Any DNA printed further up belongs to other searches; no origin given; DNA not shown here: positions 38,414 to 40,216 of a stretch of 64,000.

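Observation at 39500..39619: In-frame 24-bp x5 repeat expansion inside the NDH-2 gene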

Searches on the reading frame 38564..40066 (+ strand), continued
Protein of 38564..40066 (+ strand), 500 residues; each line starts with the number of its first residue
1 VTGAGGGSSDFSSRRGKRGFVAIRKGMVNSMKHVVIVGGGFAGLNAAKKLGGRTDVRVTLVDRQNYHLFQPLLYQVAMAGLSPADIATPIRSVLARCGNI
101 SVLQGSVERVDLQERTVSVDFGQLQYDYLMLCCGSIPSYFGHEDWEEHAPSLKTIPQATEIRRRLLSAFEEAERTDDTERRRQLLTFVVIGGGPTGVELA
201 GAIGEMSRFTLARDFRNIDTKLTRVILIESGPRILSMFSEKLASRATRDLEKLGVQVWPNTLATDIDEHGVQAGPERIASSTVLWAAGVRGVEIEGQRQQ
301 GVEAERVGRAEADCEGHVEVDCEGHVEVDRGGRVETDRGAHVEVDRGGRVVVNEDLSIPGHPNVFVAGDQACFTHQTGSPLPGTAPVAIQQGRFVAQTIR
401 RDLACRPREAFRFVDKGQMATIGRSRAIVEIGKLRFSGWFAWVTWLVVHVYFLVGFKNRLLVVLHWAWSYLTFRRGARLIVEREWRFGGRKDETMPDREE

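Call 7: find_homologous_proteins(query=window:38642-40063:+, max_evalue=1e-30)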
Query window:38642-40063:+ (474 aa): 8000 proteins with E <= 1e-30 among 8000 candidates; the best 120 are listed.
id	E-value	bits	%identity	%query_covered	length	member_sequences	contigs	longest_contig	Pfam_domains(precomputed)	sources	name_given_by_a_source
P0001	1.4e-297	1005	94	99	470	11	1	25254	PF07992.21,PF00070.34,PF22366.2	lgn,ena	-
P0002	2.5e-282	955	92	100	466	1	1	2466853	PF07992.21,PF00070.34,PF22366.2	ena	-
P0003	8.0e-282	953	91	99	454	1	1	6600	PF13450.13,PF07992.21,PF00070.34,PF13454.13,PF22366.2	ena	-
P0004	2.8e-280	948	91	99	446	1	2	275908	PF07992.21,PF00070.34,PF22366.2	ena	-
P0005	1.9e-279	945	91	99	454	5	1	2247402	PF07992.21,PF00070.34,PF22366.2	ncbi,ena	-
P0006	3.9e-279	944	91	100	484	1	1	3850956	PF07992.21,PF00070.34,PF22366.2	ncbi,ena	-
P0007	3.4e-278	941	91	99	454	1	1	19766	PF07992.21,PF00070.34,PF22366.2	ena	-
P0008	2.5e-276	935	90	99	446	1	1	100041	PF01266.31,PF07992.21,PF00070.34,PF22366.2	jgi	-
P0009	1.1e-271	919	89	99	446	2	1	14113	PF07992.21,PF00070.34,PF22366.2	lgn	-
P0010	7.6e-269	910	89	99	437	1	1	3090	PF07992.21,PF00070.34,PF22366.2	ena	-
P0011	6.3e-255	864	85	98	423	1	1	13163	PF07992.21,PF00070.34,PF22366.2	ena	-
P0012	1.6e-253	860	84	98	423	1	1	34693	PF07992.21,PF00070.34,PF22366.2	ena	-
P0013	5.3e-253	858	83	99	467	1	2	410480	PF07992.21,PF00070.34,PF22366.2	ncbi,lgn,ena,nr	ncbi:MAG: NAD(P)/FAD-dependent oxidoreductase [Gemmatimonadetes bacterium]|nr:NAD(P)/FAD-dependent o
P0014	2.2e-252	856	84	98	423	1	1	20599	PF07992.21,PF00070.34,PF22366.2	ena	-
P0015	4.8e-252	855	82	98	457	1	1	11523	PF07992.21,PF00070.34,PF22366.2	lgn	-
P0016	3.4e-251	852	82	99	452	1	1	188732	PF07992.21,PF00070.34,PF22366.2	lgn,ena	-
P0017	1.7e-250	850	83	97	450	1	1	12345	PF01266.31,PF07992.21,PF00070.34,PF22366.2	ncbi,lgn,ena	-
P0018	1.9e-250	849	82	99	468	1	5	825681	PF07992.21,PF00070.34,PF22366.2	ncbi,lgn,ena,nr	ncbi:MAG: NAD(P)/FAD-dependent oxidoreductase [Gemmatimonadetes bacterium]|nr:NAD(P)/FAD-dependent o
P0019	5.1e-250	848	83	99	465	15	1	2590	PF07992.21,PF00070.34,PF22366.2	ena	-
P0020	5.3e-250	848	81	97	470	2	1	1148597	PF07992.21,PF00070.34,PF22366.2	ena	-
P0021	5.8e-250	848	83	98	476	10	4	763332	PF07992.21,PF00070.34,PF22366.2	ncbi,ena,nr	ncbi:MAG: NAD(P)/FAD-dependent oxidoreductase [Gemmatimonadetes bacterium]|nr:NAD(P)/FAD-dependent o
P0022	1.2e-249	847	82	99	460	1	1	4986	PF07992.21,PF00070.34,PF22366.2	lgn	-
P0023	7.1e-249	844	84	96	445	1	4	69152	PF07992.21,PF00070.34,PF22366.2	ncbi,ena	-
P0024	2.2e-248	843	83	99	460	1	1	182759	PF07992.21,PF00070.34,PF22366.2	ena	-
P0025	1.4e-247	840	80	98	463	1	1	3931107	PF01266.31,PF07992.21,PF00070.34,PF22366.2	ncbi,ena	-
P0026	1.6e-247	840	83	98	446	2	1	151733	PF01266.31,PF07992.21,PF00070.34,PF22366.2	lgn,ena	-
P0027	5.0e-247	838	83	98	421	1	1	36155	PF01266.31,PF07992.21,PF00070.34,PF22366.2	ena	-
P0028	2.9e-246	836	82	98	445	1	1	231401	PF07992.21,PF00070.34,PF22366.2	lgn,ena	-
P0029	2.9e-246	836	82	98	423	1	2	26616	PF07992.21,PF00070.34,PF22366.2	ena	-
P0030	7.3e-246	834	83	97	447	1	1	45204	PF07992.21,PF00070.34,PF22366.2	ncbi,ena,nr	ncbi:MAG: NAD(P)/FAD-dependent oxidoreductase [candidate division Zixibacteria bacterium]|nr:NAD(P)/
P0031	1.0e-245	834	80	97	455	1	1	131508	PF07992.21,PF00070.34,PF22366.2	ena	-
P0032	1.4e-245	833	79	99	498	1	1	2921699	PF07992.21,PF00070.34,PF13454.13,PF22366.2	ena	-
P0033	1.5e-245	833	81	97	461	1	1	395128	PF07992.21,PF00070.34,PF22366.2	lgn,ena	-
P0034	1.9e-245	833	81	97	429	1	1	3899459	PF01266.31,PF07992.21,PF00070.34,PF22366.2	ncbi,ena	-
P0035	2.6e-245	832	81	98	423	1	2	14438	PF07992.21,PF00070.34,PF22366.2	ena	-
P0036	4.4e-245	832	83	98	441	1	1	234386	PF01266.31,PF07992.21,PF00070.34,PF22366.2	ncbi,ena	-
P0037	5.0e-245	832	83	97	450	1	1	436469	PF07992.21,PF00070.34,PF22366.2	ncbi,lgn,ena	-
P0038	1.0e-244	831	83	98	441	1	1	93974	PF01266.31,PF07992.21,PF00070.34,PF22366.2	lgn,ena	-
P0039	1.1e-244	830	78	97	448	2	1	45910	PF07992.21,PF00070.34,PF22366.2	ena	-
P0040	1.7e-244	830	80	98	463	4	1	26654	PF01266.31,PF07992.21,PF00070.34,PF22366.2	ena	-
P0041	1.2e-243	827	82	98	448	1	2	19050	PF07992.21,PF00070.34,PF22366.2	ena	-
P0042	2.0e-243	826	82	96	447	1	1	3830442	PF07992.21,PF00070.34,PF22366.2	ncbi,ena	-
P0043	2.8e-243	826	78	99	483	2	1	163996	PF01266.31,PF07992.21,PF00070.34,PF22366.2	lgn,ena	-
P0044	4.7e-243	825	81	97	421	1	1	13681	PF07992.21,PF00070.34,PF22366.2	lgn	-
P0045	1.5e-242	823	81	98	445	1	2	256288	PF01266.31,PF07992.21,PF00070.34,PF22366.2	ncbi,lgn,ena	-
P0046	7.3e-242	821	81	98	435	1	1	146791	PF07992.21,PF00070.34,PF22366.2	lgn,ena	-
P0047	1.7e-241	820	82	96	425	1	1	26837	PF07992.21,PF00070.34,PF22366.2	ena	-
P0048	1.7e-241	820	78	99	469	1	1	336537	PF07992.21,PF00070.34,PF22366.2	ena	-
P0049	5.6e-241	818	80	98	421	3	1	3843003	PF01266.31,PF07992.21,PF00070.34,PF22366.2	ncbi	-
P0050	1.2e-238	811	76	98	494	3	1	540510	PF01266.31,PF07992.21,PF00070.34,PF22366.2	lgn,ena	-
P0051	2.4e-236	803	80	98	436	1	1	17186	PF07992.21,PF00070.34,PF22366.2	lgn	-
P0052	7.2e-236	801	78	98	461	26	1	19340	PF07992.21,PF00070.34,PF22366.2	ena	-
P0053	3.7e-235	799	78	97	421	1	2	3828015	PF07992.21,PF00070.34,PF22366.2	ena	-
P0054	1.8e-231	787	78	97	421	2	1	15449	PF01266.31,PF07992.21,PF00070.34,PF22366.2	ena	-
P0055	1.8e-229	780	77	97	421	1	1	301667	PF01266.31,PF07992.21,PF00070.34,PF22366.2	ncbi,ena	-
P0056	3.2e-225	766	74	99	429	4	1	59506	PF01266.31,PF07992.21,PF00070.34,PF22366.2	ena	-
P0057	5.8e-223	759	75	96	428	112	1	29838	PF07992.21,PF00070.34,PF22366.2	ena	-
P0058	1.6e-221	754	73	98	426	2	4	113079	PF07992.21,PF00070.34,PF22366.2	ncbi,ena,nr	ncbi:MAG: NAD(P)/FAD-dependent oxidoreductase [Phycisphaerales bacterium]|nr:NAD(P)/FAD-dependent ox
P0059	4.0e-221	753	74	98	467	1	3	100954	PF01266.31,PF07992.21,PF00070.34,PF22366.2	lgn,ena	-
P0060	1.9e-212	724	71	99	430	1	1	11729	PF01266.31,PF07992.21,PF00070.34,PF22366.2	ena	-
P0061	8.9e-212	722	70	97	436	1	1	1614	PF01266.31,PF07992.21,PF00070.34,PF22366.2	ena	-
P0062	8.0e-211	719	70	98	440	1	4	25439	PF01266.31,PF07992.21,PF00070.34,PF22366.2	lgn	-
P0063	1.4e-210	718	70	97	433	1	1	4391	PF01266.31,PF07992.21,PF00070.34,PF22366.2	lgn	-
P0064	1.5e-209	715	70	97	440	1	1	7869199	PF01266.31,PF07992.21,PF00070.34,PF22366.2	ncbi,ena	-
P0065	1.6e-206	705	69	98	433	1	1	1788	PF01266.31,PF07992.21,PF00070.34,PF13454.13,PF22366.2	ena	-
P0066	1.9e-206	704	68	99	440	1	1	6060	PF07992.21,PF00070.34,PF22366.2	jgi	-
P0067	2.2e-206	704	70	97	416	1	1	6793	PF07992.21,PF00070.34,PF22366.2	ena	-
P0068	4.4e-206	703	69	98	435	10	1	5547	PF01266.31,PF07992.21,PF00070.34,PF22366.2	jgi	jgi:NADH dehydrogenase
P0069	1.8e-205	701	69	96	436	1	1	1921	PF01266.31,PF13450.13,PF07992.21,PF00070.34,PF22366.2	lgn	-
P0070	1.1e-204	698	69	96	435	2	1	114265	PF07992.21,PF00070.34,PF22366.2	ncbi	-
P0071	2.4e-204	697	90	75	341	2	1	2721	PF07992.21,PF00070.34,PF22366.2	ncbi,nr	ncbi:MAG: NAD(P)/FAD-dependent oxidoreductase, partial [Gemmatimonadetes bacterium]|nr:NAD(P)/FAD-de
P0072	1.2e-203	695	68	99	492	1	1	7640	PF07992.21,PF00070.34,PF13454.13,PF22366.2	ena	-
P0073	1.7e-203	695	68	99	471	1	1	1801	PF01266.31,PF07992.21,PF00070.34,PF22366.2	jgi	jgi:NADH dehydrogenase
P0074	3.8e-203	693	69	97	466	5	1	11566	PF01266.31,PF13450.13,PF07992.21,PF00070.34,PF22366.2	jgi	jgi:NADH dehydrogenase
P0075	3.9e-203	693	69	96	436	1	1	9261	PF01266.31,PF13450.13,PF07992.21,PF00070.34,PF22366.2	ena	-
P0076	7.3e-202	689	68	97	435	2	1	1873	PF01266.31,PF07992.21,PF00070.34,PF01134.29,PF22366.2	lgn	-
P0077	1.5e-200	685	66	98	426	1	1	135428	PF01266.31,PF13450.13,PF07992.21,PF00070.34,PF13454.13,PF22366.2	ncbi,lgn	-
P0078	1.4e-199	682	68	96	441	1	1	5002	PF01266.31,PF13450.13,PF07992.21,PF00070.34,PF22366.2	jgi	-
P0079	3.3e-196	671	81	80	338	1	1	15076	PF07992.21,PF00070.34,PF22366.2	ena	-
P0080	2.6e-194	664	67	96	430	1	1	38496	PF01266.31,PF07992.21,PF00070.34,PF22366.2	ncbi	-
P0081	3.5e-194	664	65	98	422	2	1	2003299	PF07992.21,PF00070.34,PF22366.2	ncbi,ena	-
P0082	6.7e-194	663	65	97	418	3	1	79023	PF01266.31,PF07992.21,PF00070.34,PF22366.2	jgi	jgi:NADH dehydrogenase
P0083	2.1e-193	661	78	83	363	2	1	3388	PF07992.21,PF00070.34,PF22366.2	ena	-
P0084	1.1e-192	659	66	97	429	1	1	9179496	PF01266.31,PF07992.21,PF00070.34,PF22366.2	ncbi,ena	-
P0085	3.6e-191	654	65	95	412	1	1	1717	PF01266.31,PF07992.21,PF00070.34,PF22366.2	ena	-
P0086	4.3e-191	654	81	78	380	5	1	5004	PF07992.21,PF00070.34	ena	-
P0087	4.3e-191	654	64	99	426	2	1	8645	PF01266.31,PF07992.21,PF00070.34,PF22366.2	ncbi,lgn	ncbi:MAG: NAD(P)/FAD-dependent oxidoreductase [Pirellulales bacterium]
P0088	5.3e-191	653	65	97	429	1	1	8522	PF07992.21,PF00070.34,PF22366.2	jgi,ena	-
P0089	4.0e-190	651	64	96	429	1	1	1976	PF01266.31,PF07992.21,PF00070.34,PF22366.2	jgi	jgi:NADH dehydrogenase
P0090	4.2e-190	650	64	99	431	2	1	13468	PF01266.31,PF07992.21,PF00070.34,PF22366.2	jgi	-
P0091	1.1e-189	649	65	96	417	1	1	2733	PF07992.21,PF00070.34,PF22366.2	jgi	jgi:NADH:quinone reductase (non-electrogenic)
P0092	1.1e-189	649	64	98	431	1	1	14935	PF07992.21,PF00070.34,PF22366.2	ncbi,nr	ncbi:MAG: dehydrogenase-like protein [Planctomycetaceae bacterium]|nr:dehydrogenase-like protein [Pl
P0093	2.3e-189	648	65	98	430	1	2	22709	PF07992.21,PF00070.34,PF22366.2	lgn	-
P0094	2.9e-189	648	65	95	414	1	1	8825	PF01266.31,PF13450.13,PF07992.21,PF00070.34,PF13454.13,PF22366.2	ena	-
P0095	4.4e-189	647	64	98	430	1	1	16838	PF07992.21,PF00070.34,PF22366.2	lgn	-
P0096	5.5e-189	647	65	96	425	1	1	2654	PF07992.21,PF00070.34,PF22366.2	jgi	jgi:NADH:quinone reductase (non-electrogenic)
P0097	9.3e-189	646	64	97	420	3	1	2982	PF07992.21,PF00070.34,PF01134.29,PF22366.2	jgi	jgi:NADH dehydrogenase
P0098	1.3e-188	646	64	95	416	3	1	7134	PF01266.31,PF13450.13,PF07992.21,PF00070.34,PF22366.2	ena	-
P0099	1.4e-188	645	64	98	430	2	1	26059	PF07992.21,PF00070.34,PF22366.2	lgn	-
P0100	2.6e-188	645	63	98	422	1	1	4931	PF07992.21,PF00070.34,PF22366.2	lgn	-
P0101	2.7e-188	644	64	96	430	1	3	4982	PF01266.31,PF07992.21,PF00070.34,PF22366.2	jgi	jgi:NADH dehydrogenase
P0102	8.5e-188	643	63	97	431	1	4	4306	PF01266.31,PF07992.21,PF00070.34,PF22366.2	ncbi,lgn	-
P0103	9.0e-188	643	63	98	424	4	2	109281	PF07992.21,PF00070.34,PF22366.2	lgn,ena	-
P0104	1.1e-187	642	65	96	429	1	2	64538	PF01266.31,PF07992.21,PF00070.34,PF22366.2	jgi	jgi:NADH dehydrogenase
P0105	1.4e-187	642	63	98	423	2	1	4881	PF01266.31,PF00890.31,PF07992.21,PF00070.34,PF22366.2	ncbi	-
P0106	1.5e-187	642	65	96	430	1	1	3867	PF01266.31,PF07992.21,PF00070.34,PF22366.2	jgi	jgi:NADH dehydrogenase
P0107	6.8e-187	640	64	96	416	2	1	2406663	PF01266.31,PF07992.21,PF00070.34,PF22366.2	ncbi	-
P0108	1.2e-186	639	64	98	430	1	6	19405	PF01266.31,PF07992.21,PF00070.34,PF22366.2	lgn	-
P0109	1.2e-186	639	64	97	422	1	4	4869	PF01266.31,PF07992.21,PF00070.34,PF01134.29,PF22366.2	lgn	-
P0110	1.2e-186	639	64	97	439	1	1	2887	PF07992.21,PF00070.34,PF22366.2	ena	-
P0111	1.4e-186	639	62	99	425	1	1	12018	PF01266.31,PF13450.13,PF00890.31,PF07992.21,PF00070.34,PF13454.13,PF05834.19,PF22366.2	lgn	-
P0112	1.6e-186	639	64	96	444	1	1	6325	PF07992.21,PF00070.34,PF22366.2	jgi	-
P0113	1.8e-186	638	64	96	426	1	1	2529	PF07992.21,PF00070.34,PF22366.2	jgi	jgi:NADH dehydrogenase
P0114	1.9e-186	638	62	98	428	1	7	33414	PF01266.31,PF07992.21,PF00070.34,PF22366.2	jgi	jgi:NADH dehydrogenase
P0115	2.2e-186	638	64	96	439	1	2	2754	PF07992.21,PF00070.34,PF22366.2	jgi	-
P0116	2.6e-186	638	64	96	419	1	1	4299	PF07992.21,PF00070.34,PF22366.2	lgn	-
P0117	3.3e-186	638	63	96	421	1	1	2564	PF01266.31,PF07992.21,PF00070.34,PF22366.2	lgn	-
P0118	3.5e-186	638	64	96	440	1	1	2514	PF07992.21,PF00070.34,PF01134.29,PF22366.2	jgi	-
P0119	3.6e-186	638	63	96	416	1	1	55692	PF01266.31,PF13450.13,PF07992.21,PF00070.34,PF13454.13,PF22366.2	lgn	-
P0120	3.8e-186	637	69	91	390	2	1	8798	PF07992.21,PF00070.34,PF22366.2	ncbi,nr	ncbi:MAG TPA: NAD(P)/FAD-dependent oxidoreductase, partial [Planctomycetaceae bacterium]|nr:NAD(P)/F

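Call 11: find_related_loci(query=window:38642-40063:+, collection=genome_contigs, flank=4000)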
Query window:38642-40063:+ (474 aa) in genome_contigs; peptide patterns used: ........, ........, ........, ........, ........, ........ (x = any residue, [..] = any of these).
222 stretches matched a pattern; 175 encode a relative of the query (tblastn E <= 1e-3); the best 80 are kept; 80 distinct loci.
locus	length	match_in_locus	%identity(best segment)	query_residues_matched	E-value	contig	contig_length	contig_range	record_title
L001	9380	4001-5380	83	5-474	0e+0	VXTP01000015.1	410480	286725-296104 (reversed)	MAG: Gemmatimonadetes bacterium isolate SB0665_bin_8 NODE_7_length_410480_cov_14.819112, whole genome shotgun sequence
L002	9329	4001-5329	82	5-461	0e+0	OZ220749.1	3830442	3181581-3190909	MAG: bacterium isolate 072a604d-d951-4d4f-bb27-b5f30d89a258 genome assembly, chromosome: 1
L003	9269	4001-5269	80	3-467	0e+0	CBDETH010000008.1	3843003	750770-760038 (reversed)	MAG: bacterium isolate a37c322d-fd18-4de0-acdf-9ec38001f2fc genome assembly, contig: contig_8, whole genome shotgun sequ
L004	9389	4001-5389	78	1-466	0e+0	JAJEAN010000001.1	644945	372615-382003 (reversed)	MAG: Candidatus Latescibacterota bacterium isolate jk18x7bins.54 k141_1592180, whole genome shotgun sequence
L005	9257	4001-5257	78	5-465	0e+0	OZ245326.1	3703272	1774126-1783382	MAG: bacterium isolate 5c86cc85-80a8-49d9-b8ce-0f4659ada66a genome assembly, chromosome: 1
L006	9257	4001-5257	77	5-465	0e+0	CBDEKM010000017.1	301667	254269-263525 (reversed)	MAG: bacterium isolate fecf1fe2-d5d3-4dbd-a99f-11e0e87e1ef0 genome assembly, contig: contig_17, whole genome shotgun seq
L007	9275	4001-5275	73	1-467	0e+0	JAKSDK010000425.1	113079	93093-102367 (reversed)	MAG: Phycisphaerales bacterium isolate MAG.67 k141_7002384, whole genome shotgun sequence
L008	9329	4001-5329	81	1-465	0e+0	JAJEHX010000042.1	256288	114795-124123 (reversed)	MAG: Candidatus Latescibacterota bacterium isolate p16x63bins.21 k141_890984, whole genome shotgun sequence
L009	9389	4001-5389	80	5-467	0e+0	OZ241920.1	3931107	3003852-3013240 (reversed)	MAG: bacterium isolate c159a2c7-7ae9-43f8-b1c6-a8821b09048b genome assembly, chromosome: 1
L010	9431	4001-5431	78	1-465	0e+0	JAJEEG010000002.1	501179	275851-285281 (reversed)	MAG: Candidatus Latescibacterota bacterium isolate p16x34bins.14 k141_287916, whole genome shotgun sequence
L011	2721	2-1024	90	118-474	0e+0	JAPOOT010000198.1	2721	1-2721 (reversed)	MAG: Gemmatimonadetes bacterium isolate APA_bin_41 c_000000329096, whole genome shotgun sequence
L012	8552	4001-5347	83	5-466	0e+0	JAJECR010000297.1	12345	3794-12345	MAG: Candidatus Latescibacterota bacterium isolate jk18xAbins.29 k141_1001730, whole genome shotgun sequence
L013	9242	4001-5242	69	4-459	0e+0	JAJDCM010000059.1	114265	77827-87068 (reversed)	MAG: Planctomycetota bacterium isolate OFTM205 OFTM205_58, whole genome shotgun sequence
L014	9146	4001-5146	81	3-467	0e+0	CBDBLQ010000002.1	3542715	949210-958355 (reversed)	MAG: bacterium isolate 7e3eab2d-bf14-4947-a8f9-fc6ddb354d52 genome assembly, contig: contig_2, whole genome shotgun sequ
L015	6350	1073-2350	64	5-472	0e+0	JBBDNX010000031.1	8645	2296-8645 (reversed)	MAG: Pirellulales bacterium isolate LejiaB_66_9 Lejia_B_10521_length_8645_cov_6, whole genome shotgun sequence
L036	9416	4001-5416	92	3-474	0e+0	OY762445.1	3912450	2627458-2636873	MAG: bacterium isolate 4d88f91b-64ba-49ef-9c7d-4906d56127d1 genome assembly, chromosome: 1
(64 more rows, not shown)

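Call 13: find_encoding_contigs(protein=P0001, flank=3000, max_places=3)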
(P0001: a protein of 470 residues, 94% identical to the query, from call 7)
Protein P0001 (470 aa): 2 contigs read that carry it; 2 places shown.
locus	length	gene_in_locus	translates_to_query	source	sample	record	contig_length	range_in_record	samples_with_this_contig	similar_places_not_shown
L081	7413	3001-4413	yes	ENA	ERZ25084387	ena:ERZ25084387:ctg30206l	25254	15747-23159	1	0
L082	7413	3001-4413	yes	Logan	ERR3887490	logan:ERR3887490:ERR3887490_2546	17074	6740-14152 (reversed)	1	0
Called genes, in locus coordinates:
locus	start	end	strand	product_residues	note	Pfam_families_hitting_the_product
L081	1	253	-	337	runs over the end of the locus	PF01717:Meth_synt_2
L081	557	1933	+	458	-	PF12704:MacB_PCD, PF02687:FtsX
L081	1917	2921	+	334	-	PF02687:FtsX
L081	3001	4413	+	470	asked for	PF07992:Pyr_redox_2, PF00070:Pyr_redox, PF22366:NDH2_C (weak)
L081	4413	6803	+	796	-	PF12704:MacB_PCD, PF02687:FtsX, PF12704:MacB_PCD (weak), PF02687:FtsX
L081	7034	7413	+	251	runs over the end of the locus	PF13489:Methyltransf_23, PF02353:CMAS (weak), PF05175:MTS (weak), PF07021:MetW, PF13847:Methyltransf_31, PF08241:Methyltransf_11, PF08242:Methyltransf_12, PF13649:Methyltransf_25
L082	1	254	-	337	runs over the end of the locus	PF01717:Meth_synt_2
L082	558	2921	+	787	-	PF12704:MacB_PCD, PF24400:DUF7544 (faint), PF02687:FtsX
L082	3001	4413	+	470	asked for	PF07992:Pyr_redox_2, PF00070:Pyr_redox, PF22366:NDH2_C (weak)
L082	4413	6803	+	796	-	PF12704:MacB_PCD, PF02687:FtsX, PF12704:MacB_PCD (weak), PF02687:FtsX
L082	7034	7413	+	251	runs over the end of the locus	PF13489:Methyltransf_23, PF02353:CMAS (weak), PF05175:MTS (weak), PF07021:MetW, PF13847:Methyltransf_31, PF08241:Methyltransf_11, PF08242:Methyltransf_12, PF13649:Methyltransf_25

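Call 14: find_encoding_contigs(protein=P0012, flank=3000, max_places=2)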
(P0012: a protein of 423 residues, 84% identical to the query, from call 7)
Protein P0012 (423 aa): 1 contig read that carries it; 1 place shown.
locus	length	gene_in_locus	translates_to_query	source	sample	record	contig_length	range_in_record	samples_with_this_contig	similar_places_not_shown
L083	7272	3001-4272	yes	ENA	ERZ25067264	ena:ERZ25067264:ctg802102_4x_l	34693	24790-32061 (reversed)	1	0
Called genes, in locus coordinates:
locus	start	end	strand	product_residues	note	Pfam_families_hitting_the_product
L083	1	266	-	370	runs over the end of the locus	PF01717:Meth_synt_2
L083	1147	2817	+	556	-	PF24400:DUF7544 (faint), PF02687:FtsX, PF12704:MacB_PCD (faint), PF02687:FtsX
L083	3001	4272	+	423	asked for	PF07992:Pyr_redox_2, PF00070:Pyr_redox, PF22366:NDH2_C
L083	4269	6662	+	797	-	PF12704:MacB_PCD, PF02687:FtsX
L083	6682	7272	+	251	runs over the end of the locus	PF03141:Methyltransf_29 (weak), PF13489:Methyltransf_23, PF01135:PCMT (weak), PF02353:CMAS (weak), PF13847:Methyltransf_31, PF08241:Methyltransf_11, PF08242:Methyltransf_12, PF13649:Methyltransf_25, +2 more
